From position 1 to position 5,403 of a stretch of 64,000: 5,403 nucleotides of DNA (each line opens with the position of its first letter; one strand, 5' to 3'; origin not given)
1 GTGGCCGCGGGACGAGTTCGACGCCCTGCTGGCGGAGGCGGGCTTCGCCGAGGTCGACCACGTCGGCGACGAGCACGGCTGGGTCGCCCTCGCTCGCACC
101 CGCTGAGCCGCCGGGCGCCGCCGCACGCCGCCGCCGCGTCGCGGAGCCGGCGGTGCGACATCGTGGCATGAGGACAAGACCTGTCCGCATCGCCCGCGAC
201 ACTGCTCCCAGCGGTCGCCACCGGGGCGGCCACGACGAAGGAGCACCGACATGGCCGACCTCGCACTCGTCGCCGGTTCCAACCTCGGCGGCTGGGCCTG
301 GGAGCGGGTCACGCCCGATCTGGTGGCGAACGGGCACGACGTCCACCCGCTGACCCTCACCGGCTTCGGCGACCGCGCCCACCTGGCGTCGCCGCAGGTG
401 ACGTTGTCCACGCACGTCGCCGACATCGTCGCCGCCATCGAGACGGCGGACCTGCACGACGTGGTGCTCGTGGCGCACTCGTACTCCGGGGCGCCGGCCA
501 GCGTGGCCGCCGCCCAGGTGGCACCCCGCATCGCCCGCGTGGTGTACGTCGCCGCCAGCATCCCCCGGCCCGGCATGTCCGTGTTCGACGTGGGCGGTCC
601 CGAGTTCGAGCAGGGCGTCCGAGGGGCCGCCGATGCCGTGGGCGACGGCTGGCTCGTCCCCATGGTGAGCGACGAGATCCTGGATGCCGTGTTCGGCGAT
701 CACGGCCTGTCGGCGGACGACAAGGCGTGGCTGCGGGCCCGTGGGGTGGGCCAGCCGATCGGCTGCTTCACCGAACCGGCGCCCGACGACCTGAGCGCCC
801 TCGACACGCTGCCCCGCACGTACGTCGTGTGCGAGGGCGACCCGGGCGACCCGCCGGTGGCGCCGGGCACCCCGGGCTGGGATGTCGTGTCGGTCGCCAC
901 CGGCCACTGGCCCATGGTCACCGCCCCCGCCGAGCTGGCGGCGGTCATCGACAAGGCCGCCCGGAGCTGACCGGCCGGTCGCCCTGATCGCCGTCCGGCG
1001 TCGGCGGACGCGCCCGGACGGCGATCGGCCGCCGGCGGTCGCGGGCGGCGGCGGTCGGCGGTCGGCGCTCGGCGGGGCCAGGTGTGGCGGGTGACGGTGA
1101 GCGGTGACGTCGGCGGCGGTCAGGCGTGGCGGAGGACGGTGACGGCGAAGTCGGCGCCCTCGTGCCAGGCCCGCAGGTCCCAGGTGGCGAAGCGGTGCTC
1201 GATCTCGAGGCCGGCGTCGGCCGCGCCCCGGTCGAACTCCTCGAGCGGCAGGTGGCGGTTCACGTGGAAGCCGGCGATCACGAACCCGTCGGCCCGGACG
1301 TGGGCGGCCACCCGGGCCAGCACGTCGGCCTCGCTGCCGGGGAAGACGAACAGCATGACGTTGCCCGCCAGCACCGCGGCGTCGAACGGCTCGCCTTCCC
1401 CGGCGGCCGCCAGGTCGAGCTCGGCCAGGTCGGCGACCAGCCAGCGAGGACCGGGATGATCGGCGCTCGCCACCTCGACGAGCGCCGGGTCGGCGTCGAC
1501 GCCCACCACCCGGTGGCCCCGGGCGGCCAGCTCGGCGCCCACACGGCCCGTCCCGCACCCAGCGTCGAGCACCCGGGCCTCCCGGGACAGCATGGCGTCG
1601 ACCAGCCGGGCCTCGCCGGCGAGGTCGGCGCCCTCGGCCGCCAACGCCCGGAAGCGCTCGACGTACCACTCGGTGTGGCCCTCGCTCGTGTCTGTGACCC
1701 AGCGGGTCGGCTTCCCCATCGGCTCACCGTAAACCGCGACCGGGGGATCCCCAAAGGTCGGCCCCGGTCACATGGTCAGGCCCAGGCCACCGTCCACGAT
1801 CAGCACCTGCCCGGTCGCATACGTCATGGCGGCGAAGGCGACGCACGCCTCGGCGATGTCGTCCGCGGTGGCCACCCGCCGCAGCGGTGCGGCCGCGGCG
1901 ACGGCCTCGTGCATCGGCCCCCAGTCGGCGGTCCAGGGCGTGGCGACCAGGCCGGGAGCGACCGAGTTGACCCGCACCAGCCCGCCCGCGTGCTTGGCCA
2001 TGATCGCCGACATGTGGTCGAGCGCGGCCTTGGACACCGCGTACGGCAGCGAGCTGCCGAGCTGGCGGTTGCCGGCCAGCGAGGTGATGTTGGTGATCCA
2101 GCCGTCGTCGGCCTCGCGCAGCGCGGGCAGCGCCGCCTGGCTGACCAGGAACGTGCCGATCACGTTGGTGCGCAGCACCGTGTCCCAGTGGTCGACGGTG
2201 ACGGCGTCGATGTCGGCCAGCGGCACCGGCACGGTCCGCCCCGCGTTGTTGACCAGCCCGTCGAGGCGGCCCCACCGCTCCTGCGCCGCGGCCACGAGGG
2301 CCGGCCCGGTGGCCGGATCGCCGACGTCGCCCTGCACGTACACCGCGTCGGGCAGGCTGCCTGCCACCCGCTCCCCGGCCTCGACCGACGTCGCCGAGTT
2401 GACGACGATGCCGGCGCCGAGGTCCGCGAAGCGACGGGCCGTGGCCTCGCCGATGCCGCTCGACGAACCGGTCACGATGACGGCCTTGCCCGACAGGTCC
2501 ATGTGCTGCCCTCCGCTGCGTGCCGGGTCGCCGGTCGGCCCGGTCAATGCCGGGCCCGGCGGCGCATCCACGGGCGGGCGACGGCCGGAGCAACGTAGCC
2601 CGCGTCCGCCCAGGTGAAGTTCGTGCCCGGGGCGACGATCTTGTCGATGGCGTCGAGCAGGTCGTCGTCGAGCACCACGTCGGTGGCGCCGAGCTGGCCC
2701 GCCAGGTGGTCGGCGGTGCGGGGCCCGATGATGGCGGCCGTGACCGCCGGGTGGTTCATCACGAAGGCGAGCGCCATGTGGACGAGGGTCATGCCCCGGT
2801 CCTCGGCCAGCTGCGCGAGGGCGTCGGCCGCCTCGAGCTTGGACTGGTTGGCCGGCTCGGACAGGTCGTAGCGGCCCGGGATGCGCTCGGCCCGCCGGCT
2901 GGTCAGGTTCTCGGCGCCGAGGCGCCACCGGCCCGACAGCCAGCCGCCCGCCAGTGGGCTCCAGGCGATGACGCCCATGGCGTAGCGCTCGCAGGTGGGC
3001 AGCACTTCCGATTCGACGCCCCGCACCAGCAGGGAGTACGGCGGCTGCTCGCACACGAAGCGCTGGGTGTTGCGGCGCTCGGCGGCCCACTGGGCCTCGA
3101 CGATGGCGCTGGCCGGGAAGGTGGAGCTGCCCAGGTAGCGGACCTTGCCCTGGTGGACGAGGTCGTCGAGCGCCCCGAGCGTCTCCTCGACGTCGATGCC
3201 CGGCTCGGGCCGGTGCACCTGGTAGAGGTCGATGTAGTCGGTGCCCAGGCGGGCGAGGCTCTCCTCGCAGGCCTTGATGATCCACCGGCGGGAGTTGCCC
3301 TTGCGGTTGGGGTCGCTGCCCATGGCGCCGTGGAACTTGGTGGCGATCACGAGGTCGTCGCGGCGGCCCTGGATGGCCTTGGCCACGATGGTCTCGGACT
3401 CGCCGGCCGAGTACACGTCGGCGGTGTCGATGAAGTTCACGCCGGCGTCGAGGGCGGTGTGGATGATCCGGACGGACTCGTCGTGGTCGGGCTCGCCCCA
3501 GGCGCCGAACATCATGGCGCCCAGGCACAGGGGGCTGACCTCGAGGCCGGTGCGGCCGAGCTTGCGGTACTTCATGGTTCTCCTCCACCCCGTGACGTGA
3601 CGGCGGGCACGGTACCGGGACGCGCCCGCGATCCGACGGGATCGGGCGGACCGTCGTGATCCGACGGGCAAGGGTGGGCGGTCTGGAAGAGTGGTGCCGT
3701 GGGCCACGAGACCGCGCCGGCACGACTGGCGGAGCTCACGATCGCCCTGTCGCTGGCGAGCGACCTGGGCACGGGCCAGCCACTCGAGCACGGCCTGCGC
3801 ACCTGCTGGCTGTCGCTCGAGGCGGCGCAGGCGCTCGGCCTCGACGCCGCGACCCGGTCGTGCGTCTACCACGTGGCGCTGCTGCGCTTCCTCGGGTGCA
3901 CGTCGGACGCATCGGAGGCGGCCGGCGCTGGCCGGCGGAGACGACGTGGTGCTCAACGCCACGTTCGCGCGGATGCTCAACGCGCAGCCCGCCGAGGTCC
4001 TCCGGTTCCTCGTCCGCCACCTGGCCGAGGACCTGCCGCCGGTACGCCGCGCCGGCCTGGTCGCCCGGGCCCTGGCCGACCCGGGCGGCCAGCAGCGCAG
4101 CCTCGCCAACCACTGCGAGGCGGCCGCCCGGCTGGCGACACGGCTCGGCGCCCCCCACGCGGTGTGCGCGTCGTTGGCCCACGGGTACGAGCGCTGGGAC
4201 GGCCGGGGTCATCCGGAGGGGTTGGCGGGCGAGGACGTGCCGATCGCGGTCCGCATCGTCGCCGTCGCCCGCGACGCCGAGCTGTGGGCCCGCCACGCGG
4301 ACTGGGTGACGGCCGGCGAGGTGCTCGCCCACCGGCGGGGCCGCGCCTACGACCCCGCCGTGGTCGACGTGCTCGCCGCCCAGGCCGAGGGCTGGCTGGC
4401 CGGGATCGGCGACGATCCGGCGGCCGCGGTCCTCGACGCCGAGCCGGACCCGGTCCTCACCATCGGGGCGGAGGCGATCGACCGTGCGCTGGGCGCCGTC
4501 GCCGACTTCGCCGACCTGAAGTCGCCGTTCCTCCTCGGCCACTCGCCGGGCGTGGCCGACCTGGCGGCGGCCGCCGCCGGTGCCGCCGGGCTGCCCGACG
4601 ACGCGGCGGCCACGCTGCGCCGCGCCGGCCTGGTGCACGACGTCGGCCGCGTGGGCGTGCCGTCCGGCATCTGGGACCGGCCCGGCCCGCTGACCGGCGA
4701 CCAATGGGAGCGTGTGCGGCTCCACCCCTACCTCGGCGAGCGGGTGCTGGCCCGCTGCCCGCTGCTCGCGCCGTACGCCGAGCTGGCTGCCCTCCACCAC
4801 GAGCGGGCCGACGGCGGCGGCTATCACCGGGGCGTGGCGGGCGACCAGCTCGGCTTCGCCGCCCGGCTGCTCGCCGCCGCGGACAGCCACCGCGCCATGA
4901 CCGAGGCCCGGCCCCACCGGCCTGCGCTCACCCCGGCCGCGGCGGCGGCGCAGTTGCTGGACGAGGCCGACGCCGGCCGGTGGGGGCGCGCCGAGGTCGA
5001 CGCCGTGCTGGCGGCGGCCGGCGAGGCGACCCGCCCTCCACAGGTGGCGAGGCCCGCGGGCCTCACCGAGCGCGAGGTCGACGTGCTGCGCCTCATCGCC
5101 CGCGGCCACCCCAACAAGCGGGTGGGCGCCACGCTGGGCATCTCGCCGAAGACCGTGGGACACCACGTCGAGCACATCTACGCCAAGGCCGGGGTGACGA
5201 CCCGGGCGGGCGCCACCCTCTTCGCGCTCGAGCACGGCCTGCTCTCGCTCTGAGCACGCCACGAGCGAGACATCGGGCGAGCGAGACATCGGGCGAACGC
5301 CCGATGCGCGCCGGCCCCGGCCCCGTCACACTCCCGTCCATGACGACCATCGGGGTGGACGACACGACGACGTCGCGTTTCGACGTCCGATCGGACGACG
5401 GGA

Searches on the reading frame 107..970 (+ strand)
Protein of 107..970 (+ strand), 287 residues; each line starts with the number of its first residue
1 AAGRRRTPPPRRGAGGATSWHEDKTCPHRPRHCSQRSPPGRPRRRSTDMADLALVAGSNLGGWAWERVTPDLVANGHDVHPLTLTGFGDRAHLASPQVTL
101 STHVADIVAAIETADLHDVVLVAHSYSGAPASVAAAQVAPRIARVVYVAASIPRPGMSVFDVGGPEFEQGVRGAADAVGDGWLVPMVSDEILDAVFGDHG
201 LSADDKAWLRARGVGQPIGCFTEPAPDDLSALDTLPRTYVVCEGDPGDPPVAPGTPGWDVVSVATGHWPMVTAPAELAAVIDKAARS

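Call 69: search_protein_families(library=pfam, proteins=[window:107-970:+], max_evalue=0.001)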
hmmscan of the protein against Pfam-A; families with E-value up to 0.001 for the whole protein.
window:107-970:+ (287 aa): 2 families
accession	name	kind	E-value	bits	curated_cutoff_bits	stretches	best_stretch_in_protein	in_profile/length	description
PF12697.13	Abhydrolase_6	-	1.6e-17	65.4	26.3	1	54-280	3-217/217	Alpha/beta hydrolase family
PF00561.26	Abhydrolase_1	-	2.2e-07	31.3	25.8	1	60-153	11-103/245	alpha/beta hydrolase fold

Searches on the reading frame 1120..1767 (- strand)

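Call 68: search_protein_families(library=pfam, proteins=[window:1120-1767:-], max_evalue=0.001)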
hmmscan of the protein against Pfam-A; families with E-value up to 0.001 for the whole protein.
window:1120-1767:- (215 aa): 6 families
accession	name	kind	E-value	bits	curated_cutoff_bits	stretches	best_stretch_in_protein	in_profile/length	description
PF13649.12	Methyltransf_25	-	1.8e-13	51.4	27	1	66-161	1-97/97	Methyltransferase domain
PF08242.18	Methyltransf_12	-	7.6e-11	43.1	30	1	67-162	1-97/98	Methyltransferase domain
PF08241.18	Methyltransf_11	-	6.1e-10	40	21.2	1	67-164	1-94/95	Methyltransferase domain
PF13489.12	Methyltransf_23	-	2.1e-07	31.3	27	1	54-108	19-61/164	Methyltransferase domain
PF13847.12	Methyltransf_31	-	2.6e-06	27.6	27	1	62-101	3-45/145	Methyltransferase domain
PF05175.20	MTS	-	0.00015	21.9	23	1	53-106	21-77/170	Methyltransferase small domain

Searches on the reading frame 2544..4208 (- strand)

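Call 68: search_protein_families(library=pfam, proteins=[window:2544-4208:-], max_evalue=0.001)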
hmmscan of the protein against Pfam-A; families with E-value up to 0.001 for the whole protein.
window:2544-4208:- (554 aa): 1 family
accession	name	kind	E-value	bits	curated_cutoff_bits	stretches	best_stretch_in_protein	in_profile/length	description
PF00248.27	Aldo_ket_red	-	9.6e-77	258.3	24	1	226-525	1-290/291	Aldo/keto reductase family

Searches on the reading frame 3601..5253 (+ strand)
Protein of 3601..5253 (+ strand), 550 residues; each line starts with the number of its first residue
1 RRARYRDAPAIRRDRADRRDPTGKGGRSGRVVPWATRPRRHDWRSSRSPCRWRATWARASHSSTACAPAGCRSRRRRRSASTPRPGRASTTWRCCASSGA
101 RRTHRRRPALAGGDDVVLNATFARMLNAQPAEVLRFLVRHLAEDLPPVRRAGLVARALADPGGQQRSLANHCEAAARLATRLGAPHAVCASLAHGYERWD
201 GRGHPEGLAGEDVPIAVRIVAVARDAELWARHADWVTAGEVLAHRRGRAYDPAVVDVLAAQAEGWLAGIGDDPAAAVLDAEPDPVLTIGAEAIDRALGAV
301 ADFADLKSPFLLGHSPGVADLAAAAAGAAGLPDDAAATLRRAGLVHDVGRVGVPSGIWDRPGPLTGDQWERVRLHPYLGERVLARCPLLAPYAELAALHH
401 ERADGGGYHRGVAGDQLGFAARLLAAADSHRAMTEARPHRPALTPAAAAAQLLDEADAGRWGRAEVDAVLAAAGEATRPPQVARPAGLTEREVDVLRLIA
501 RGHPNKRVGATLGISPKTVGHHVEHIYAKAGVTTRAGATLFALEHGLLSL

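Call 68: search_protein_families(library=pfam, proteins=[window:3601-5253:+], max_evalue=0.001)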
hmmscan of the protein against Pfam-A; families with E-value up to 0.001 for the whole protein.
window:3601-5253:+ (550 aa): 3 families
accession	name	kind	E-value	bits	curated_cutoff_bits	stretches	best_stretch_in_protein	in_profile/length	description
PF13487.12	HD_5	-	2.9e-39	135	27.2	2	300-458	3-164/170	HD domain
PF00196.25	GerE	-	3.7e-14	52.5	23.5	1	488-542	3-57/57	Bacterial regulatory proteins, luxR family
PF01966.28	HD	-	1.4e-12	48.3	22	1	312-432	2-115/116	HD domain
